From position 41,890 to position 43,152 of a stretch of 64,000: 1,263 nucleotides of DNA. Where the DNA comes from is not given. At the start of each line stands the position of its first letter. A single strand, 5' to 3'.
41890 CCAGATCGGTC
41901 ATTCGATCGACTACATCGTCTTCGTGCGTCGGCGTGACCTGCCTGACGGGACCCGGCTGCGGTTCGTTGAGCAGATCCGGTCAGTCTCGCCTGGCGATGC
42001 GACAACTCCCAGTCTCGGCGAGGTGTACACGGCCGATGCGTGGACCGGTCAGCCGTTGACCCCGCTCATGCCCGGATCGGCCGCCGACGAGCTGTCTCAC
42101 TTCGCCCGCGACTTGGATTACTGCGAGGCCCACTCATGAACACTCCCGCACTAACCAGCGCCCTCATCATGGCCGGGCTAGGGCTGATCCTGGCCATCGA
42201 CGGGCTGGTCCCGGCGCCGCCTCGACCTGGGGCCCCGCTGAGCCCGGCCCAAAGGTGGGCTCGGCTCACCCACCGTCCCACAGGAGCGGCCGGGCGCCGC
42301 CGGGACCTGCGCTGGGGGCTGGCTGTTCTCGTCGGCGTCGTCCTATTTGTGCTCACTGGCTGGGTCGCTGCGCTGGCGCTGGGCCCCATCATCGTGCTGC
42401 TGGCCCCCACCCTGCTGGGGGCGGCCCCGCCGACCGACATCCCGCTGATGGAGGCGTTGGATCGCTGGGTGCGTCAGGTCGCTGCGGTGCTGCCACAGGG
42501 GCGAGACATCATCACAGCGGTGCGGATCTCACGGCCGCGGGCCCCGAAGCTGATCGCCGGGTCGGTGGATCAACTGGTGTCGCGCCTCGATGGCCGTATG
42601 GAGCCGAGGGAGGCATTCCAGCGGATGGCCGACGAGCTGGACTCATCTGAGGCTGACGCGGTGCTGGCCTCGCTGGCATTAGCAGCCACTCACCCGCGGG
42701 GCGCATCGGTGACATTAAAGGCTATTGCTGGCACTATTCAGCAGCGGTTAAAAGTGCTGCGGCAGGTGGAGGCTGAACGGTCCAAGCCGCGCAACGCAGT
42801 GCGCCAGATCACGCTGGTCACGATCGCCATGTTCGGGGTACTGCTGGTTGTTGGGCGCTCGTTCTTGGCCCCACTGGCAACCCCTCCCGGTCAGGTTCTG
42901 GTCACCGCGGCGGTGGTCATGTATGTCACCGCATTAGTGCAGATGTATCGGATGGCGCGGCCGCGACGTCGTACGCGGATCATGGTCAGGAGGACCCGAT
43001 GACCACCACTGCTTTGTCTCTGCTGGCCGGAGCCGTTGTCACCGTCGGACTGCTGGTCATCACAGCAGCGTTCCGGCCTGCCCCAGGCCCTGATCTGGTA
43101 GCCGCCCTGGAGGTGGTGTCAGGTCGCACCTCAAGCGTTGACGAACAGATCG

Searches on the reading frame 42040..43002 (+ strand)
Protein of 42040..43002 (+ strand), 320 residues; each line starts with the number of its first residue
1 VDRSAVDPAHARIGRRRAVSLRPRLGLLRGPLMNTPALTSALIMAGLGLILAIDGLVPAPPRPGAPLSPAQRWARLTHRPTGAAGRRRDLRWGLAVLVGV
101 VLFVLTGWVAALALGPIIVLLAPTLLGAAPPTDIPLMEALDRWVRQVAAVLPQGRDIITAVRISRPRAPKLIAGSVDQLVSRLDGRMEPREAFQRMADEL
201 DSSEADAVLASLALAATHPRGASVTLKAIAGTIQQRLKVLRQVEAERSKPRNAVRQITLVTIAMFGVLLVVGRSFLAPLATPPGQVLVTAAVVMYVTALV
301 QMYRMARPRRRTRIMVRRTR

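Call 68: search_protein_families(library=pfam, proteins=[window:42040-43002:+], max_evalue=0.01)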
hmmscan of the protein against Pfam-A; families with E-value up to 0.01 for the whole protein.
window:42040-43002:+ (320 aa): 1 family
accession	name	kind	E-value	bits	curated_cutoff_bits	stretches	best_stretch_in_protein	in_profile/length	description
PF00482.28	T2SSF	-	1.6e-05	25.3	25.2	1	143-269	1-124/125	Type II secretion system (T2SS), protein F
